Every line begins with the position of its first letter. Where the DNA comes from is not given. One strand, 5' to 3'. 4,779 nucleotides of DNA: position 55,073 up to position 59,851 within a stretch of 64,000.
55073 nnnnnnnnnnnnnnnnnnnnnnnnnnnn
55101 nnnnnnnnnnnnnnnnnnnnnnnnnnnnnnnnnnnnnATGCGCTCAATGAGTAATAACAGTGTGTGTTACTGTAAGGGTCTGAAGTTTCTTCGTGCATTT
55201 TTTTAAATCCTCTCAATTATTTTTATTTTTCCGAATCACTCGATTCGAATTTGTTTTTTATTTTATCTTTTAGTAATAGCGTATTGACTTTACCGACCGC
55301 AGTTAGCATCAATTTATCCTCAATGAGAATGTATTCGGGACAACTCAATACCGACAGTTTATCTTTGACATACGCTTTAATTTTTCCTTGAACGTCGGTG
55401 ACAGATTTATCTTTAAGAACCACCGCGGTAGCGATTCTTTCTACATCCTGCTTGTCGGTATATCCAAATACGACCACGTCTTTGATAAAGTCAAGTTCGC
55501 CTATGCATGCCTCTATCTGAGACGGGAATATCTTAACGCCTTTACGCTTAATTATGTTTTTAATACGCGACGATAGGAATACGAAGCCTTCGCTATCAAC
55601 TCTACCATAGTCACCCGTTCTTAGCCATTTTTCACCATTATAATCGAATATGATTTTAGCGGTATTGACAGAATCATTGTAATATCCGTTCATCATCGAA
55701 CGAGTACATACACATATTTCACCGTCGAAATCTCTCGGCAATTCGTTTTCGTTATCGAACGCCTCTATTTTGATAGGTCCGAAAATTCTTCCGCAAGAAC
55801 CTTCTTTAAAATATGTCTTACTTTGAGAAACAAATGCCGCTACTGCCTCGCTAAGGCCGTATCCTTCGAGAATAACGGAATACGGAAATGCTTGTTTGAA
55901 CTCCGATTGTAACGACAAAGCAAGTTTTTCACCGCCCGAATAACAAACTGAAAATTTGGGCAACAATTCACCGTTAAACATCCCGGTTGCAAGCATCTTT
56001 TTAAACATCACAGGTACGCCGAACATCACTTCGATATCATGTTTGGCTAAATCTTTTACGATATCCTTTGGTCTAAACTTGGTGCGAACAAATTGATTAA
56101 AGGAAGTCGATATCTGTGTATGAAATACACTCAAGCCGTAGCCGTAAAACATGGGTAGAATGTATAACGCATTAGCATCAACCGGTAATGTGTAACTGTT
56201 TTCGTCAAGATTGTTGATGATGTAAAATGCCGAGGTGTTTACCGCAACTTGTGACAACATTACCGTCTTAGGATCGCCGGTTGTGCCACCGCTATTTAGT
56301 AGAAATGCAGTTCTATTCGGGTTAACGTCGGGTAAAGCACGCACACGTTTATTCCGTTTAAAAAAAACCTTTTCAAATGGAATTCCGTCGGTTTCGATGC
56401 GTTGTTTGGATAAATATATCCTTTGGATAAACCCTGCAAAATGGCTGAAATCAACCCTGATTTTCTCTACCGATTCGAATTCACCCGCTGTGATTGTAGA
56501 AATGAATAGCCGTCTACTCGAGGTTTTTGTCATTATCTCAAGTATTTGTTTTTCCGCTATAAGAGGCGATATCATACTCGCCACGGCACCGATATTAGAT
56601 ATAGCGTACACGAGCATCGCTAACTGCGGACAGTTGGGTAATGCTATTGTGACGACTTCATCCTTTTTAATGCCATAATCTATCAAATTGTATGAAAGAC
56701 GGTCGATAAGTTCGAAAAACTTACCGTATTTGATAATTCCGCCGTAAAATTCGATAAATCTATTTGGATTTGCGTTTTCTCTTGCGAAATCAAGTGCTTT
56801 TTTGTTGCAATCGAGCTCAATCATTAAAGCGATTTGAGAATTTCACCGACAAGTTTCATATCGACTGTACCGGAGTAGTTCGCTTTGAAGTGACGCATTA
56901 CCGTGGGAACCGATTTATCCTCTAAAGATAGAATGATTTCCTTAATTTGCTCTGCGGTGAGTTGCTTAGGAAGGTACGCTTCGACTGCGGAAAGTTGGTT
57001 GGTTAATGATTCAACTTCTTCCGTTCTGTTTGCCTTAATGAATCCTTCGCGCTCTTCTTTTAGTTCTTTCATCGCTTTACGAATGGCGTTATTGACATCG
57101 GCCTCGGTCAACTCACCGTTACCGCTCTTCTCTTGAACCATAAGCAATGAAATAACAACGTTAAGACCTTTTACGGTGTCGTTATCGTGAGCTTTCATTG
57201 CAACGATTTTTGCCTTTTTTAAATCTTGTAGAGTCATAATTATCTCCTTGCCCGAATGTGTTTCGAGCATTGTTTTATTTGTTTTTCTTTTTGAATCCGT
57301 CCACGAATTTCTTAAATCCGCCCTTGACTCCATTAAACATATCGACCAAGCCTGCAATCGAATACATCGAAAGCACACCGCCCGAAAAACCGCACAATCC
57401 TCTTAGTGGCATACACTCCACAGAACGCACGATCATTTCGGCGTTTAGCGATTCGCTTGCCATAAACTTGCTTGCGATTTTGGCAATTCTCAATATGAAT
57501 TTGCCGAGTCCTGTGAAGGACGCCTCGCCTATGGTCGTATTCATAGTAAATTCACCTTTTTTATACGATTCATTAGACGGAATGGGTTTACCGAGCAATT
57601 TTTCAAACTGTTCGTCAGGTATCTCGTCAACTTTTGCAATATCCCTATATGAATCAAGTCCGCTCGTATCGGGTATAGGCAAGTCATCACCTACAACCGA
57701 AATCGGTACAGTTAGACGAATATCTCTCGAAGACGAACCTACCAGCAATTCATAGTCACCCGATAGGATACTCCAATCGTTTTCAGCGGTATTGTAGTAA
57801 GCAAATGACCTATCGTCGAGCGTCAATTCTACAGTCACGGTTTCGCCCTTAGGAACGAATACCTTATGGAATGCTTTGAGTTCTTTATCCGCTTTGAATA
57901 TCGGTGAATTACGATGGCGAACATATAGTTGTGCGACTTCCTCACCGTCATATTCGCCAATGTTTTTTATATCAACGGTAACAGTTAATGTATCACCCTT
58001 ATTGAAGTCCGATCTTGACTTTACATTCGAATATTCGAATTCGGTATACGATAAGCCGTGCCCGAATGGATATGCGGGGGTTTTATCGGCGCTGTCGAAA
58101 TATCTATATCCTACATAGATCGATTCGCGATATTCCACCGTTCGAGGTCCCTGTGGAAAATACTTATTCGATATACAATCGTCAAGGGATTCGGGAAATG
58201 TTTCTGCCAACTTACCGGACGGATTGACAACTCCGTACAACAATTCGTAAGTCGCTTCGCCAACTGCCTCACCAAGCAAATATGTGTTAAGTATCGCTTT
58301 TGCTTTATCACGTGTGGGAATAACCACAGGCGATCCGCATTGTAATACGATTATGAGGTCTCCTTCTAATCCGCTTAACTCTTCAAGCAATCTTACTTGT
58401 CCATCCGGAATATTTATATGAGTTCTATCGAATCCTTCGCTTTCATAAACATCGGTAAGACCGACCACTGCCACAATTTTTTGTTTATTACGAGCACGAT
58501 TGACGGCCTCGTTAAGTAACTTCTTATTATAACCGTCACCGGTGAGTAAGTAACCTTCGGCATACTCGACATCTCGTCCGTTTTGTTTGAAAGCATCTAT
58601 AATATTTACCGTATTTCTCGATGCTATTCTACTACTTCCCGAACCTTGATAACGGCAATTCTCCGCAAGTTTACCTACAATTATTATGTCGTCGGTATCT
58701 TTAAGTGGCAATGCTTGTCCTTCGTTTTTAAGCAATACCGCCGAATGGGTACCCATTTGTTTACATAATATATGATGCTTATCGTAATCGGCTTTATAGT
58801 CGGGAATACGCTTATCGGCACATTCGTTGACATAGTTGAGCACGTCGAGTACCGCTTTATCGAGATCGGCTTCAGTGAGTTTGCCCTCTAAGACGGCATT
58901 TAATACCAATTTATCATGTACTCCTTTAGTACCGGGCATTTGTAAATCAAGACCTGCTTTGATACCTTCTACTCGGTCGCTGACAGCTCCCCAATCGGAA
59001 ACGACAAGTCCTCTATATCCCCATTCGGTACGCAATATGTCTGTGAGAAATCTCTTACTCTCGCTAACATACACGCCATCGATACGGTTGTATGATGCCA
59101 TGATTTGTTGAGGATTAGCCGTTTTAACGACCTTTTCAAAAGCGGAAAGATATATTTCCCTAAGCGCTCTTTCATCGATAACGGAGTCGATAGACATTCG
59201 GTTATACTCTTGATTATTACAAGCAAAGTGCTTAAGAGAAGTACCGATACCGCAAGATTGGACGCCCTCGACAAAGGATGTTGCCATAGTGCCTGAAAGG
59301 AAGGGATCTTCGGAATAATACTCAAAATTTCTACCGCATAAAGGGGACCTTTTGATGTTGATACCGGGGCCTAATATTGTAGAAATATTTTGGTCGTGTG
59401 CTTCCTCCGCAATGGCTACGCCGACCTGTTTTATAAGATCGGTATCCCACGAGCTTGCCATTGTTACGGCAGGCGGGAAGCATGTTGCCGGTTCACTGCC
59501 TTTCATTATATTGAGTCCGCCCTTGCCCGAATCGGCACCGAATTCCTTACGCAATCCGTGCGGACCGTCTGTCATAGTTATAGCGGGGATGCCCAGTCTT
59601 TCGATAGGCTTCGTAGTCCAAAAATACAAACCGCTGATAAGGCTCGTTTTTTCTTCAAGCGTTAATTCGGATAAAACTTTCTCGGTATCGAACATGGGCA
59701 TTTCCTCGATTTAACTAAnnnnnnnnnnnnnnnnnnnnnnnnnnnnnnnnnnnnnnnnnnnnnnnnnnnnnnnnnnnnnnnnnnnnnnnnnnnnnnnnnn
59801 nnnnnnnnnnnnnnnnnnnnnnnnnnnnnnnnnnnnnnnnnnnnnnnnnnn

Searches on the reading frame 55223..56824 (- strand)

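Call 19: search_protein_families(library=pfam, proteins=[window:55223-56824:-], max_evalue=0.001)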
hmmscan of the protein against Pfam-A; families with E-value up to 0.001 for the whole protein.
window:55223-56824:- (533 aa): 2 families
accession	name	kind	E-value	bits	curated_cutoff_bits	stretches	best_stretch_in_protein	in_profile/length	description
PF00501.34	AMP-binding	-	3.8e-50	171.2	29.9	1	28-382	19-384/384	AMP-binding enzyme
PF13193.12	AMP-binding_C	-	3.5e-09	37.9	24.5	1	436-512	1-76/76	AMP-binding enzyme C-terminal domain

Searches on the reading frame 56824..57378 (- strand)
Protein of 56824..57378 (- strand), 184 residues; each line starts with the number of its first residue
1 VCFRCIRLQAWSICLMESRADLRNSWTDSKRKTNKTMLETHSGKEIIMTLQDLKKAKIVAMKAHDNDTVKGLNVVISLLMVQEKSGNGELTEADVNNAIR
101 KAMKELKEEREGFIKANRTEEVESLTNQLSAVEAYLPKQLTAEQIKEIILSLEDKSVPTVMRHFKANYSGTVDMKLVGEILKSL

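Call 19: search_protein_families(library=pfam, proteins=[window:56824-57378:-], max_evalue=0.001)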
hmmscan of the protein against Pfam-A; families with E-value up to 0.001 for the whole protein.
window:56824-57378:- (184 aa): 1 family
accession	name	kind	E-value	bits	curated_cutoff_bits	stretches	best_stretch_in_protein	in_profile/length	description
PF09424.15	YqeY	-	5.1e-17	62.8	27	1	52-183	3-141/143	Yqey-like protein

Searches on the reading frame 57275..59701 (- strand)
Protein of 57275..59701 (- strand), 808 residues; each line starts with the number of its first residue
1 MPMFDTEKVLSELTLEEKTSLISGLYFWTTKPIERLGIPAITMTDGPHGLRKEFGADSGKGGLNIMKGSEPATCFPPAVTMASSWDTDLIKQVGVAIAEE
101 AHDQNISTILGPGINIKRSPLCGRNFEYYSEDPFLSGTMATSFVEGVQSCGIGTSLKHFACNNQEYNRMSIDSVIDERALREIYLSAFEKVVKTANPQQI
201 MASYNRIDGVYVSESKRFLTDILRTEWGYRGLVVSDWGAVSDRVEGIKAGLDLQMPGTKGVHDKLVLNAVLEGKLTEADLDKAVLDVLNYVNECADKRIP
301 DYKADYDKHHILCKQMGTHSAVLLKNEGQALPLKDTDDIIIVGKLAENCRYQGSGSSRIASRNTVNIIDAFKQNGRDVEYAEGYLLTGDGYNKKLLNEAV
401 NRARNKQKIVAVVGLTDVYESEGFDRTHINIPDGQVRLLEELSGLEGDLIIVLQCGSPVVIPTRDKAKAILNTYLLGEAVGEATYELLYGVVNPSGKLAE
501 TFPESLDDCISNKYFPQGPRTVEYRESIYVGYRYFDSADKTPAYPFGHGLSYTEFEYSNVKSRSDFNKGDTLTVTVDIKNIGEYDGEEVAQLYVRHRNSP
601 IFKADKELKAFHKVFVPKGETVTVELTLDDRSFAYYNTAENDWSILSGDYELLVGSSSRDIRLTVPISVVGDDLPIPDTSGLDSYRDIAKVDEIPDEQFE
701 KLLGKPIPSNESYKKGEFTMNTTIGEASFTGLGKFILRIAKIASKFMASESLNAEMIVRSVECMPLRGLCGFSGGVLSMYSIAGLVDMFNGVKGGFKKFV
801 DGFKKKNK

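Call 19: search_protein_families(library=pfam, proteins=[window:57275-59701:-], max_evalue=0.001)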
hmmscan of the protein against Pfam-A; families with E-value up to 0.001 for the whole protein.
window:57275-59701:- (808 aa): 3 families
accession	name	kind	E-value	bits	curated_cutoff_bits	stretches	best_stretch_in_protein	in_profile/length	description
PF01915.27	Glyco_hydro_3_C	-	1.8e-43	149.3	31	1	322-552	2-200/200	Glycosyl hydrolase family 3 C-terminal domain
PF00933.27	Glyco_hydro_3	-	2.1e-41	142.8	27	1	50-289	63-315/316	Glycosyl hydrolase family 3 N terminal domain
PF14310.12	Fn3-like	-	1.7e-21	76.6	25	1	588-658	1-71/71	Fibronectin type III-like domain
